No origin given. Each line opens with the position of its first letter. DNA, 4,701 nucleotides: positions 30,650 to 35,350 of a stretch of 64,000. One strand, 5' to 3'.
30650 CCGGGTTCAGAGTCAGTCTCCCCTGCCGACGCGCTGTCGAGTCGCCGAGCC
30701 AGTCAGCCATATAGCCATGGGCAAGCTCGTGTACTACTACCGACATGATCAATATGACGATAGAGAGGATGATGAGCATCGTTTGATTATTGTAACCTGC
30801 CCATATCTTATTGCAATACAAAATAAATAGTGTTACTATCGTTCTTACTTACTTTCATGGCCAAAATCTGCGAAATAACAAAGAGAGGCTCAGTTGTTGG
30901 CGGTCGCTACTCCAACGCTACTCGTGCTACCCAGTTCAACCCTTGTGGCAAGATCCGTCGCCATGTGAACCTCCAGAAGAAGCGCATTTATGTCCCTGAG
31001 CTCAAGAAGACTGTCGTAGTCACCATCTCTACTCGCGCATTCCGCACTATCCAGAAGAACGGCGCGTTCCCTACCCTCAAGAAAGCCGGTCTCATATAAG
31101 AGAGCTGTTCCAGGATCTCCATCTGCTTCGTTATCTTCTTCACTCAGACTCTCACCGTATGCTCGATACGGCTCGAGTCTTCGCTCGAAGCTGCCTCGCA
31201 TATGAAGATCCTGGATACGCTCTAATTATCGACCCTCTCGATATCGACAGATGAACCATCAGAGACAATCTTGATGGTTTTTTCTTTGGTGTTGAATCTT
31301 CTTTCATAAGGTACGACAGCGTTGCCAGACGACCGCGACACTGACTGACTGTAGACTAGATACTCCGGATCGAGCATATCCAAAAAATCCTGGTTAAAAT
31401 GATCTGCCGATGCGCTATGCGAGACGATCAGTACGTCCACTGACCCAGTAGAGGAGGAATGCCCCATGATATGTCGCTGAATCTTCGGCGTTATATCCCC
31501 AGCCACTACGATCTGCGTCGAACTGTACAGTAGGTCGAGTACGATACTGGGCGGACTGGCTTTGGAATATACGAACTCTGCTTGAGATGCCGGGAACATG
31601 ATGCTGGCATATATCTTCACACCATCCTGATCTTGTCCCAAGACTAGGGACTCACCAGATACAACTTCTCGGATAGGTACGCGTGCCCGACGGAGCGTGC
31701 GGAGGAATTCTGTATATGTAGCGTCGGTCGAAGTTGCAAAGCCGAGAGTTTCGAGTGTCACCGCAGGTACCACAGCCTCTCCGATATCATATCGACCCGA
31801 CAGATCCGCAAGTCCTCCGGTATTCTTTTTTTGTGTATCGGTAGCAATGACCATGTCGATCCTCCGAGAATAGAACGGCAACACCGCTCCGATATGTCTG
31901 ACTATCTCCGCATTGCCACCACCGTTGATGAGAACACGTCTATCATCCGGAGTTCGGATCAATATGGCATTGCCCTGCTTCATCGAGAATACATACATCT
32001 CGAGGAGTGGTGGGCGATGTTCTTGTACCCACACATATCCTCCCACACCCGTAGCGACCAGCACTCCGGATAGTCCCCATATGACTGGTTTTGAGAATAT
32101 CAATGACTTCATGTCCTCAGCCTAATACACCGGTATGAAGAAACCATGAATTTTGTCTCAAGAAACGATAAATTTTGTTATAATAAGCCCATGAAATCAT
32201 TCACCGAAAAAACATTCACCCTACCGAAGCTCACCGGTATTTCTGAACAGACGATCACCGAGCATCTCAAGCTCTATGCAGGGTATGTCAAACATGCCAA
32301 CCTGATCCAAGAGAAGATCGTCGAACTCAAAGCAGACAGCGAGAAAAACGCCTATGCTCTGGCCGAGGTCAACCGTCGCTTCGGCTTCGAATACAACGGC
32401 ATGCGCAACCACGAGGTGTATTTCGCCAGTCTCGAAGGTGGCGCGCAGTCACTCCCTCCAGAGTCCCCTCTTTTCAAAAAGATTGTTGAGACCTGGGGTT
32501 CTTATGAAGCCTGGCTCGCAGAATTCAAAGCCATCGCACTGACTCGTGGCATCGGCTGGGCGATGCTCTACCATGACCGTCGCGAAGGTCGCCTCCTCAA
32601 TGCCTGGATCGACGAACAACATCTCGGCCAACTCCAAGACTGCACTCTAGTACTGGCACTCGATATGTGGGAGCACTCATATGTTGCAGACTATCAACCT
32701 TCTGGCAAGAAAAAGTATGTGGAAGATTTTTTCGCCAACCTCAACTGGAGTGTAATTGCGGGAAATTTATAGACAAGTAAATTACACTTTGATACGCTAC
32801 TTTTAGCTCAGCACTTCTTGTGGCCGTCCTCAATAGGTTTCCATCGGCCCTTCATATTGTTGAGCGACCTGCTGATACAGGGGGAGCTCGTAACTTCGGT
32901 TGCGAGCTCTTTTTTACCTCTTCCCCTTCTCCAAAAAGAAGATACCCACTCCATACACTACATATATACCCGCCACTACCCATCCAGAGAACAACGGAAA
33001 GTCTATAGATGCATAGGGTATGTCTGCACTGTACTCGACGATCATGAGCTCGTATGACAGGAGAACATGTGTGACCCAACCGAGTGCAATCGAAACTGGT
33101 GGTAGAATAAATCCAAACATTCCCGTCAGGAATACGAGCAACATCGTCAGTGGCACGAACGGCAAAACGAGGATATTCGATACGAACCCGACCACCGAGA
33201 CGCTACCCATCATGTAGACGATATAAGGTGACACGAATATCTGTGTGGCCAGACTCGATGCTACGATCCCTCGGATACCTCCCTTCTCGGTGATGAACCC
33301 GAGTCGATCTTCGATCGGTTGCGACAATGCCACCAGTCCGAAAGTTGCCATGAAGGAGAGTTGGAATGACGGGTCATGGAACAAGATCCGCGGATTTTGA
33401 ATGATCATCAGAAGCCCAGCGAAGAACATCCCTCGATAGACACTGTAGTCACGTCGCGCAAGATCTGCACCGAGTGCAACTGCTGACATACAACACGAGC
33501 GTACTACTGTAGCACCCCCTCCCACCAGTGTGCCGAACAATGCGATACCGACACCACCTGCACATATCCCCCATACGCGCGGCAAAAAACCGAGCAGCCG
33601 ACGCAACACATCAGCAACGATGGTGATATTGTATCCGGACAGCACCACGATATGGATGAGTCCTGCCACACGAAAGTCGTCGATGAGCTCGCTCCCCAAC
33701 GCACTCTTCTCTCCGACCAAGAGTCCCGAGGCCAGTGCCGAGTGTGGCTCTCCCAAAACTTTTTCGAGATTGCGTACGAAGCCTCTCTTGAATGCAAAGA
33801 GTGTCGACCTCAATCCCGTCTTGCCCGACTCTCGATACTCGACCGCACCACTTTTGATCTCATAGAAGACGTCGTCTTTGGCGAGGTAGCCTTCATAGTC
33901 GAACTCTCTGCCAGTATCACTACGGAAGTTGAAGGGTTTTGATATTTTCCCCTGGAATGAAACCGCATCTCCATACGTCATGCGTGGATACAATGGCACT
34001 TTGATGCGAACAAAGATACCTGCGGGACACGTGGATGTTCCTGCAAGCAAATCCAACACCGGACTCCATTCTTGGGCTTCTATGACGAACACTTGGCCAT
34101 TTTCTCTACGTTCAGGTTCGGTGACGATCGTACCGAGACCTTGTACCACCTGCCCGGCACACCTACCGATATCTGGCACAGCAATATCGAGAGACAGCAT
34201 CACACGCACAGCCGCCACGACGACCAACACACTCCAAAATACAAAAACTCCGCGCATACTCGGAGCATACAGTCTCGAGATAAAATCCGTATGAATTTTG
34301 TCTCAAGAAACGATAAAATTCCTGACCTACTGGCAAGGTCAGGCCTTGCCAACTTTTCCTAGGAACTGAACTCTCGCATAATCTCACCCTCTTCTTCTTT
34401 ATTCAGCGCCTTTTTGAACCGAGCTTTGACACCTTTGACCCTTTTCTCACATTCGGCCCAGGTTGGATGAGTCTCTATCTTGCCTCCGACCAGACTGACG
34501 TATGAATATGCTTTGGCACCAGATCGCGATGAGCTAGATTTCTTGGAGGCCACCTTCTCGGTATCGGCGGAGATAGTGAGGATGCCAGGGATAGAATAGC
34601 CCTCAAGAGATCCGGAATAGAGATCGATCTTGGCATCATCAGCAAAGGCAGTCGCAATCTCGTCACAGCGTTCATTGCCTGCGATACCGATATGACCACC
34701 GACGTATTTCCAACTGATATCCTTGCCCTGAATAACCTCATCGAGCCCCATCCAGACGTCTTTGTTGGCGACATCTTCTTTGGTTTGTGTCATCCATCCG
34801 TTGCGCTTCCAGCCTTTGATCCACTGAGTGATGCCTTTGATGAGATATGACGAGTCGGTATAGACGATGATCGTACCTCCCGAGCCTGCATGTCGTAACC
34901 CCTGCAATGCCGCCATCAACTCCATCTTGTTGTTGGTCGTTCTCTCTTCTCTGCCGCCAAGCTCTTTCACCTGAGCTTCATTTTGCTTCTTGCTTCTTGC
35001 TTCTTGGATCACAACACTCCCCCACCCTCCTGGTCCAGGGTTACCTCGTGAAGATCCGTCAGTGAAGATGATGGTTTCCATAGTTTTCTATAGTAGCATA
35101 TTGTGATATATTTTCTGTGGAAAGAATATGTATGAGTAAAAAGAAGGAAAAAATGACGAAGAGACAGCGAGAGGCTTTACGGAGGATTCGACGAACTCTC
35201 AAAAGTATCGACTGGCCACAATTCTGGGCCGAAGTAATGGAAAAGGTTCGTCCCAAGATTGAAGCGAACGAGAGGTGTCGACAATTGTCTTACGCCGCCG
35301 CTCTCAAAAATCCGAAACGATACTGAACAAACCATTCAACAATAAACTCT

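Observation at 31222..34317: ComEC split into two genes by an opposite-strand SOD gene; segment bracketed by an exact 27-bp direct repeat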

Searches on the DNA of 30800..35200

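Call 61: search_rna_families(source=window, start=30800, end=35200, threshold=evalue, max_evalue=1)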
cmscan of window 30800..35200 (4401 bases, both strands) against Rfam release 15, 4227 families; matches with E-value up to 1: 0.
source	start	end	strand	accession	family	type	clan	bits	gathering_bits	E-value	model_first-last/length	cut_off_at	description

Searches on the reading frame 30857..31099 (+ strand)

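Call 78: search_protein_families(library=pfam, proteins=[window:30857-31099:+], max_evalue=0.01)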
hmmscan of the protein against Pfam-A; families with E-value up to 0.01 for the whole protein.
window:30857-31099:+ (80 aa): 1 family
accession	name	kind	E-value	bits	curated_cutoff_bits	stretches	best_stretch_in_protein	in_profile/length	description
PF00830.24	Ribosomal_L28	-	8.3e-12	45.4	27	1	3-68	1-60/60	Ribosomal L28 family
